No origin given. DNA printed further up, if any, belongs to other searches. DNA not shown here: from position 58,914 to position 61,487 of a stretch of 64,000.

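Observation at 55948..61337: Minus-strand operon: NPP+EEP two-domain phosphoesterase - hypothetical - Crp/Fnr - GGDEF - D-2-hydroxyacid dehydrogenase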

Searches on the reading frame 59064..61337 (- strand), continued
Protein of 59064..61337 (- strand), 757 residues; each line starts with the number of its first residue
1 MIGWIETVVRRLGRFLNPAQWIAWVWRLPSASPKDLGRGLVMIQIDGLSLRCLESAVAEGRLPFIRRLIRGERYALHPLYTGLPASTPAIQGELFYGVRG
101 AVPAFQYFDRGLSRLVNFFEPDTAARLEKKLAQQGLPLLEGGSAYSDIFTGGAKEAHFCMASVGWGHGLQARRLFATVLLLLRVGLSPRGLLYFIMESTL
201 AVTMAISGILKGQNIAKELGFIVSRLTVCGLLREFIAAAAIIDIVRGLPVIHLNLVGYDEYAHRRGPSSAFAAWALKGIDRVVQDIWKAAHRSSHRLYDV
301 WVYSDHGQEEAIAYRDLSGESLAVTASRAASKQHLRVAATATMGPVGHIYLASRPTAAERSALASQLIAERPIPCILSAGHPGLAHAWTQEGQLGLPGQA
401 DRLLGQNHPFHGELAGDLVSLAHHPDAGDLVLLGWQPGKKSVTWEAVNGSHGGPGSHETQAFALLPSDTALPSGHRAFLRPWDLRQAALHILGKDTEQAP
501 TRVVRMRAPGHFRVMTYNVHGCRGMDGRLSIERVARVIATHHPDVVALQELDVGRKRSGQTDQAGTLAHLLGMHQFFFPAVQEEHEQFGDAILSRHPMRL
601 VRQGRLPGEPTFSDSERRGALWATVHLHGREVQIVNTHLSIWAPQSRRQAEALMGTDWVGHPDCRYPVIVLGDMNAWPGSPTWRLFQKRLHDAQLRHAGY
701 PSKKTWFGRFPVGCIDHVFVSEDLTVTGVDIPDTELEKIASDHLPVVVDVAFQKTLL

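Call 36: fold_search(model_id=the predicted structure, library=pdb)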
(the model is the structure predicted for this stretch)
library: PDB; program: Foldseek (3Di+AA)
matches with E <= 10: 795; with E <= 0.001: 331
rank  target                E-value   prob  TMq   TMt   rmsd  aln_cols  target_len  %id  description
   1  4ruw                  1.1e-16  1.00  0.26  0.49   4.5       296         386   25  The crystal structure of endonuclease/exonuclease/phosphatase from Beutenbergia cavernae DSM 12333 (released 2014-12-24)
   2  5tvq_A                1.8e-14  1.00  0.26  0.70   4.2       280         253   19  Mouse Tdp2 catalytic domain bound to SUMO2 (released 2017-09-27)
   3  4gyz_C                2.2e-14  1.00  0.25  0.68   4.5       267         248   19  Mus Musculus Tdp2 Bound to dAMP and Mg2+ (released 2012-10-31)
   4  3g6s                  3.1e-14  1.00  0.28  0.74   3.9       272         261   19  Crystal structure of the endonuclease/exonuclease/phosphatase (BVU_0621) from Bacteroides vulgatus. Northeast Structural (released 2009-02-17)
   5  5ink_A                3.7e-14  1.00  0.26  0.70   4.0       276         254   20  Mouse Tdp2 reaction product (5'-phosphorylated DNA)-abasic/THF-Mg2+ complex (released 2016-04-27)
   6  5inn_D                4.1e-14  1.00  0.25  0.70   4.2       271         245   20  Mouse Tdp2 D358N protein, apo state with increased disorder amongst variable DNA-binding grasp conformations (released 2016-04-27)
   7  4gz1_A                4.4e-14  1.00  0.26  0.68   4.2       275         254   21  Mus Musculus Tdp2 reaction product (5'-phosphorylated DNA)-Mg2+ complex at 1.5 Angstroms resolution (released 2012-10-31)
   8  6bt2_A                4.4e-14  1.00  0.25  0.64   4.6       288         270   22  Structure of the human Nocturnin catalytic domain with bound sulfate anion (released 2018-05-16)
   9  6bt2_B                4.9e-14  1.00  0.26  0.67   4.9       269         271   23  Structure of the human Nocturnin catalytic domain with bound sulfate anion (released 2018-05-16)
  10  3ngn                  4.9e-14  1.00  0.27  0.58   5.7       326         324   16  Crystal structure of the human CNOT6L nuclease domain in complex with AMP (released 2010-07-28)
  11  5inn_C                4.9e-14  1.00  0.25  0.73   4.1       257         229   21  Mouse Tdp2 D358N protein, apo state with increased disorder amongst variable DNA-binding grasp conformations (released 2016-04-27)
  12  5inp_A                5.2e-14  1.00  0.26  0.69   4.0       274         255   21  Mouse Tdp2 reaction product (5'-phosphorylated DNA)-Mn2+ complex (released 2016-04-27)
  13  4gyz_B                5.4e-14  1.00  0.25  0.68   4.3       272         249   21  Mus Musculus Tdp2 Bound to dAMP and Mg2+ (released 2012-10-31)
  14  5j3z_A                6.8e-14  1.00  0.25  0.68   4.3       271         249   22  Crystal structure of m2hTDP2-CAT in complex with a small molecule inhibitor (released 2016-05-04)
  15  4puq_A                7.2e-14  1.00  0.25  0.67   4.2       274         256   21  Mus Musculus Tdp2 reaction product complex with 5'-phosphorylated RNA/DNA, glycerol, and Mg2+ (released 2014-05-14)
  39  3mpr_B                5.0e-13  1.00  0.27  0.71   4.4       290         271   19  Crystal Structure of endonuclease/exonuclease/phosphatase family protein from Bacteroides thetaiotaomicron, Northeast  (released 2010-05-26)
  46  3mpr_D                9.2e-13  1.00  0.27  0.69   5.4       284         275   18  Crystal Structure of endonuclease/exonuclease/phosphatase family protein from Bacteroides thetaiotaomicron, Northeast  (released 2010-05-26)
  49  3mpr_C                1.1e-12  1.00  0.27  0.68   4.1       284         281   19  Crystal Structure of endonuclease/exonuclease/phosphatase family protein from Bacteroides thetaiotaomicron, Northeast  (released 2010-05-26)
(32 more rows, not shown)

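Call 42: find_related_loci(query=A1, collection=genome_contigs, flank=8000)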
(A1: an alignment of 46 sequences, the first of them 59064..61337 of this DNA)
Query A1 (757 aa) in genome_contigs; peptide patterns used: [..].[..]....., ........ (x = any residue, [..] = any of these).
599 stretches matched a pattern (row limit reached: there are more); 567 encode a relative of the query (tblastn E <= 1e-3); the best 80 are kept; 80 distinct loci.
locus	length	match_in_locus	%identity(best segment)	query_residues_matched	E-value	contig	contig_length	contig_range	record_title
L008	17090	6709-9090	46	1-750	0e+0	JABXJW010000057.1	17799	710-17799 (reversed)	MAG: Desulfobacterales bacterium isolate CR_Bin_276 NODE_79_length_17799_cov_8.729489, whole genome shotgun sequence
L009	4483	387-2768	45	1-750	0e+0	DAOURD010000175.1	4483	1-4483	MAG TPA_asm: Desulfobacterales bacterium isolate CSMAG_143 CSMAG_143_k141_28644_length_4483_cov_34.8565, whole genome sh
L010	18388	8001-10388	44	1-753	0e+0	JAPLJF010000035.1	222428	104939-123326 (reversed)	MAG: Deltaproteobacteria bacterium isolate LacPavin_0920_WC70_MAG_51_65 LacPavin_0920_WC70_scaffold_1057897, whole genom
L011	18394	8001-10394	46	1-755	0e+0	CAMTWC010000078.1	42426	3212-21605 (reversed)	MAG: uncultured Gammaproteobacteria bacterium isolate G05_MAG_00002 genome assembly, contig: G05_MAG_00002_000000000015,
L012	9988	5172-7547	44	1-750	0e+0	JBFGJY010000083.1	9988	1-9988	MAG: Gammaproteobacteria bacterium isolate Mix_sand03.2021.01.D.33 k141_1592062_length_9988_cov_11.0256, whole genome sh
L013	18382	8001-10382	45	1-750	0e+0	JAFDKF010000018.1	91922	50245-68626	MAG: Deltaproteobacteria bacterium isolate Meg22_46_Bin_1 Meg22_46_Bin_1_scaffold_1919, whole genome shotgun sequence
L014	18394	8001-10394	47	1-755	0e+0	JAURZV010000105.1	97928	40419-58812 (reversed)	MAG: Methylobacter sp. isolate E6_concoct.bin.28 E6_k141_489038, whole genome shotgun sequence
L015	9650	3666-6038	44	1-748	0e+0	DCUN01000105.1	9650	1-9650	MAG TPA_asm: Desulfobulbaceae bacterium UBA2213 UBA2213_contig_121318, whole genome shotgun sequence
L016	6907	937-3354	43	1-757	0e+0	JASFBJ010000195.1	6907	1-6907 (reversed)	MAG: Desulfobacterales bacterium isolate GB_4872_bin42 NODE_1742_length_6907_cov_17.470957, whole genome shotgun sequenc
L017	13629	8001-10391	46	1-753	0e+0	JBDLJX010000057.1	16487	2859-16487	MAG: Pseudomonadota bacterium isolate MAG113 MAG113_57, whole genome shotgun sequence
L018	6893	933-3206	45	39-753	0e+0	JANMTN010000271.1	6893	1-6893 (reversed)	MAG: Desulfobulbaceae bacterium isolate SOY_29_metabat_160 SOY_29_k141_4545205, whole genome shotgun sequence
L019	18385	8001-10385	46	1-750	0e+0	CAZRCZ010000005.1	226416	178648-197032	MAG TPA_asm: uncultured Candidatus Sumerlaeota bacterium isolate SRP273308_co1_93 genome assembly, contig: NODE_44_lengt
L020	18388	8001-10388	44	1-750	0e+0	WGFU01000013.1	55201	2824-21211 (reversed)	MAG: Gammaproteobacteria bacterium isolate S146_98 k151_354770, whole genome shotgun sequence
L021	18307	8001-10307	45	28-753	0e+0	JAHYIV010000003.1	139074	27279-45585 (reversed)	MAG: Desulfoarculaceae bacterium isolate KA05 NODE_47_length_139074_cov_16.832289, whole genome shotgun sequence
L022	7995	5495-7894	43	1-756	0e+0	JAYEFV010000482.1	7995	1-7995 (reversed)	MAG: Thermodesulfobacteriota bacterium isolate MAG263 MAG263_482, whole genome shotgun sequence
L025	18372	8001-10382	44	1-748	0e+0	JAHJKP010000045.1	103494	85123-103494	MAG: Proteobacteria bacterium isolate Modern_marine_rock_biofilm.mb.87 Modern_marine_rock.mb.87_k141_845893, whole genom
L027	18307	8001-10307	45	28-753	0e+0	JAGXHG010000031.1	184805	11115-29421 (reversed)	MAG: Desulfobulbaceae bacterium isolate LH_M57 k141_1123457, whole genome shotgun sequence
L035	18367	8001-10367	46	1-750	0e+0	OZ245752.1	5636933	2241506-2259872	MAG: Alphaproteobacteria bacterium isolate 60483b17-d283-4acc-97ec-cf52142c3eea genome assembly, chromosome: 1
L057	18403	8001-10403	45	1-756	0e+0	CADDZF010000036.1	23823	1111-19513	Methylococcaceae bacterium isolate 16 genome assembly, contig: NODE_1296_length_23823_cov_5.256963, whole genome shotgun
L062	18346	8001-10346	47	20-750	0e+0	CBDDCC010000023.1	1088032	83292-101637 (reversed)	MAG: Rhodospirillales bacterium isolate 49eb7ec8-7e6e-496e-ac33-4637e083baf7 genome assembly, contig: contig_23, whole g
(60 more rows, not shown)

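Call 46: search_protein_families(library=ncbifam, proteins=[L004:2412-4718:+, L004:4715-6004:+, L004:1681-2412:+], max_evalue=0.1)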
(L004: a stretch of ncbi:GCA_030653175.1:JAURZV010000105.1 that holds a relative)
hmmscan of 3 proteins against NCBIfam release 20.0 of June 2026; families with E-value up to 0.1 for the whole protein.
L004:2412-4718:+ (768 aa): 0 families

L004:4715-6004:+ (429 aa): 41 families (the best 25 are shown)
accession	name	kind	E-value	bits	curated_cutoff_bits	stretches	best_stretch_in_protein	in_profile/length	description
NF049988.1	MGlcDAGSynMgs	equivalog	1.8e-38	133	400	1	1-375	1-384/398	alpha-monoglucosyldiacylglycerol synthase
NF053787.1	GlcN_PG_synth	equivalog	9e-36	123.4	480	1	1-359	1-339/361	N-acetylglucosaminyl phosphatidylglycerol synthase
TIGR04063.1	stp3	hypoth_equivalog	2e-31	109.3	442.05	1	68-356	76-372/397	TIGR04063 family PEP-CTERM/XrtA system glycosyltransferase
TIGR03449.1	mycothiol_MshA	equivalog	1.1e-28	100.2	462.5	1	84-377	102-402/406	D-inositol-3-phosphate glycosyltransferase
TIGR03088.1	stp2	hypoth_equivalog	5.9e-26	91.4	409.05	1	14-376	13-371/374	TIGR03088 family PEP-CTERM/XrtA system glycosyltransferase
NF041876.1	EPS_EpsE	equivalog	6.3e-23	81.6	400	1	167-369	184-387/389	exopolysaccharide biosynthesis GT4 family glycosyltransferase EpsE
NF047684.1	TeichurnBiosyTuaC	equivalog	9.5e-22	77.4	550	1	82-345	106-356/391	teichuronic acid biosynthesis protein TuaC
TIGR03999.1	thiol_BshA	equivalog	1.7e-20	73.3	273.7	1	146-370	143-365/375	N-acetyl-alpha-D-glucosaminyl L-malate synthase BshA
NF038298.1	EPS_HpsO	equivalog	2.9e-20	72.4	575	1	50-340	56-349/388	hormogonium polysaccharide biosynthesis glycosyltransferase HpsO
TIGR04047.1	MSMEG_0565_glyc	hypoth_equivalog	1.3e-19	70.5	259.85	1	5-376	4-372/373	MSMEG_0565 family glycosyltransferase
NF038229.1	Glyco4_Geo_Pelo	equivalog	1.1e-16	60.8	400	1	76-338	47-297/338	GPMC system family 4 glycosyltransferase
NF053513.1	Gtran_IagA_BgsA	equivalog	2.2e-16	59.8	460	1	86-375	45-328/333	LTA glycolipid anchor biosynthesis glycosyltransferase, IagA/BgsA family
TIGR02149.1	glgA_Coryne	subfamily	5.1e-16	58.8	302.4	1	1-340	1-352/391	glycogen synthase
NF012028.0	PRK15484.1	subfamily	3.1e-14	52.9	618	1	151-334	143-335/380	lipopolysaccharide N-acetylglucosaminyltransferase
TIGR02918.1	TIGR02918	equivalog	6.1e-14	51.6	574.6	1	208-331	326-447/500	accessory Sec system glycosyltransferase GtfA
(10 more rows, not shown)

L004:1681-2412:+ (243 aa): 2 families
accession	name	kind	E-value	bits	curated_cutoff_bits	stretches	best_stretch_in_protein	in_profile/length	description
NF052604.1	UndecprPTUtpABac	equivalog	0.019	15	250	1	47-186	14-155/198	undecaprenyl phosphate transporter UptA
NF007918.0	PRK10633.1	equivalog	0.096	13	107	0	8-67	13-68/80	hypothetical protein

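Call 47: find_homologous_proteins(query=L004:2412-4718:+, max_evalue=0.001)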
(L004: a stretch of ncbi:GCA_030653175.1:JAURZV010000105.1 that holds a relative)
Query L004:2412-4718:+ (768 aa): 4720 proteins with E <= 0.001 among 8000 candidates; the best 120 are listed.
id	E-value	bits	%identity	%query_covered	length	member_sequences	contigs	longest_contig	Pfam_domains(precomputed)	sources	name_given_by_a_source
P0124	0.0e+0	1816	100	100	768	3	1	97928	-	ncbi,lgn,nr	ncbi:MAG: hypothetical protein Q7U66_18190 [Methylobacter sp.]|nr:hypothetical protein [Methylobacte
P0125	0.0e+0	1575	88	98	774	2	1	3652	-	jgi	-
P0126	0.0e+0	1553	86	100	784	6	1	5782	-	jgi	-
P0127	0.0e+0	1534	86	100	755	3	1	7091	-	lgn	-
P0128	0.0e+0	1530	85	100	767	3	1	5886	-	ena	-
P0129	0.0e+0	1527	83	100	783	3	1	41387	-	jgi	-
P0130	0.0e+0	1521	85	100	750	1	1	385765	-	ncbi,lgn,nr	ncbi:MAG: hypothetical protein Q8L89_03240 [Gammaproteobacteria bacterium]|nr:hypothetical protein [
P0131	0.0e+0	1500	84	100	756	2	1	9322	-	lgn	-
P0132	0.0e+0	1494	84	99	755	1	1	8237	-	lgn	-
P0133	0.0e+0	1482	83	100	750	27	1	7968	-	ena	-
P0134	0.0e+0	1478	82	100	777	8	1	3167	-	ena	-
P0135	0.0e+0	1476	81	100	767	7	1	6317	-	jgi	jgi:hypothetical protein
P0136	0.0e+0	1470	82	99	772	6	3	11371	-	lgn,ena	-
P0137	0.0e+0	1469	81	100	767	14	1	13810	-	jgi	jgi:hypothetical protein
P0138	0.0e+0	1465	81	100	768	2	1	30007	-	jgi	-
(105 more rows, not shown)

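Call 50: search_solved_structures(query=A2, max_evalue=10)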
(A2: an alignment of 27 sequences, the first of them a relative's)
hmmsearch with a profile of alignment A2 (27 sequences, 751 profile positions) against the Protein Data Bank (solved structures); distinct sequences matched with E-value up to 10: 4.
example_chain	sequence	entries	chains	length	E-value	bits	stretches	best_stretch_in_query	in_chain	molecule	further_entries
9ju0_AAA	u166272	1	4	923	0.051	15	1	357-518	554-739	Dextran dextrinase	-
9ozd_A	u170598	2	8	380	0.28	12.5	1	144-219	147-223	Polysaccharide lyase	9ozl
4ckg_A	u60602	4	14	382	0.61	11.4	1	499-584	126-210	ARF-GAP WITH COILED-COIL, ANK REPEAT AND PH DOMAIN-CONTAINING PROTEIN 1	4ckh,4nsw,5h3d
4bsk_A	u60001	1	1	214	0.73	11.2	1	82-129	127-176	VASCULAR ENDOTHELIAL GROWTH FACTOR RECEPTOR 3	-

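Call 63: predict_structure(alignment_id=A2)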
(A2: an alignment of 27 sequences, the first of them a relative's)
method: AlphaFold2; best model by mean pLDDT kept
length: 768 residues; sequences in the alignment: 27
mean_pLDDT: 73.9   pTM: 0.78
mean pLDDT of the five models: 73.9, 71.5, 68.6, 67.2, 66.8
residues with pLDDT >= 90: 252; 70-90: 236; 50-70: 118; < 50: 162
segments of 3 or more residues with pLDDT < 50: 1-6, 19-79, 88-102, 153-168, 231-234, 321-330, 367-380, 419-423, 480-490, 549-559, 657-659
pLDDT, mean of each block of 10 residues (from residue 1): 47 52 46 38 37 33 34 38 54 39 62 71 75 90 80 36 37 75 89 92 82 96 82 62 96 91 89 54 80 79 96 87 47 72 93 88 56 42 81 89 85 73 69 93 94 94 80 71 40 79 95 97 94 81 58 44 55 73 82 79 72 90 93 87 75 56 86 94 93 80 95 95 89 94 93 94 79
secondary structure, 60 per line:
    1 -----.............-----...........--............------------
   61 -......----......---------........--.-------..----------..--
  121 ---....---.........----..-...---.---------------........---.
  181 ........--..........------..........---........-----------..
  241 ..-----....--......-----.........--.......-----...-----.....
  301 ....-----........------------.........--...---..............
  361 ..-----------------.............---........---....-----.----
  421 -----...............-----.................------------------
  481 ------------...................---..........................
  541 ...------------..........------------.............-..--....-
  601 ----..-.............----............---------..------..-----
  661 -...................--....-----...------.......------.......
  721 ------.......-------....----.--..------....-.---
elements in order (helices of 4 or more, strands of 3 or more residues): H6-18 H24-34 H37-48 H62-67 H72-77 H87-94 E124-127 E131-139 E169-176 E180-188 E191-200 E207-216 E220-227 E239-242 E248-251 E254-259 E265-270 H276-282 E288-290 E296-304 E310-317 H330-338 E341-343 H347-362 H380-392 H396-403 H426-440 H446-462 H493-511 H515-543 H556-565 H578-590 E596-599 H608-620 H625-636 H662-676 E677-680 E683-686 E701-707 E714-720 E727-733 E741-744 E760-763

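Call 65: fold_search(model_id=the predicted structure, library=pdb)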
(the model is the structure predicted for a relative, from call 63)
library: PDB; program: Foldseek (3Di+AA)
matches with E <= 10: 596; with E <= 0.001: 112
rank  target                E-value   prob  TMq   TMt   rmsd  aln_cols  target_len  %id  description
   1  4zle                  7.1e-15  1.00  0.53  0.52   8.4       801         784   10  Cellobionic acid phosphorylase - ligand free structure (released 2015-06-10)
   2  4zlf                  1.2e-14  1.00  0.52  0.51   7.8       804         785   12  Cellobionic acid phosphorylase - cellobionic acid complex (released 2015-06-10)
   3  8ho7_A                1.4e-14  1.00  0.50  0.48   8.5       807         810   11  The cryo-EM structure of cellobiose phosphorylase from Clostridium thermocellum (released 2023-12-13)
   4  8hob_A                1.6e-14  1.00  0.49  0.47   8.7       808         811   11  The cryo-EM structure of cellobiose phosphorylase from Clostridium thermocellum ( variant) (released 2024-03-20)
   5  8ho8_A                1.7e-14  1.00  0.51  0.48   8.5       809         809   11  The cryo-EM structure of cellobiose phosphorylase from Clostridium thermocellum in complex with cellobiose (released 2023-12-13)
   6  8bou_B                3.8e-14  1.00  0.48  0.47   9.6       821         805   10  Crystal structure of Blautia producta GH94 (released 2023-11-29)
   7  8bou_A                4.1e-14  1.00  0.48  0.46   9.4       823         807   11  Crystal structure of Blautia producta GH94 (released 2023-11-29)
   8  8ho9_A                4.9e-14  1.00  0.47  0.45   9.4       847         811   11  The cryo-EM structure of cellobiose phosphorylase from Clostridium thermocellum (cysteine-to-serine varient) (released 2023-12-13)
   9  3qde_A                8.4e-14  1.00  0.49  0.47   8.7       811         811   12  The structure of Cellobiose phosphorylase from Clostridium thermocellum in complex with phosphate (released 2011-11-09)
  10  2cqs_A                9.2e-14  1.00  0.47  0.44  10.0       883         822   11  Crystal Structure of Cellvibrio gilvus Cellobiose Phosphorylase Crystallized from Ammonium Sulfate (released 2006-05-16)
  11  1lf6_A                3.0e-13  1.00  0.51  0.58   7.2       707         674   12  CRYSTAL STRUCTURE OF BACTERIAL GLUCOAMYLASE (released 2003-02-25)
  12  1v7v                  3.4e-13  1.00  0.51  0.50   8.8       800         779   10  Crystal structure of Vibrio proteolyticus chitobiose phosphorylase (released 2004-06-22)
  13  8ic6_B                5.3e-13  1.00  0.42  0.39  12.1       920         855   13  exo-beta-D-arabinanase ExoMA2 from Microbacterium arabinogalactanolyticum in complex with Tris (released 2023-08-16)
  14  1ug9                  6.0e-13  1.00  0.53  0.41  15.5       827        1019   13  Crystal Structure of Glucodextranase from Arthrobacter globiformis I42 (released 2003-12-09)
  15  3acs_A                7.2e-13  1.00  0.50  0.47  10.2       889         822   12  Crystal Structure of Cellvibrio gilvus Cellobiose Phosphorylase W488F mutant (released 2010-12-22)
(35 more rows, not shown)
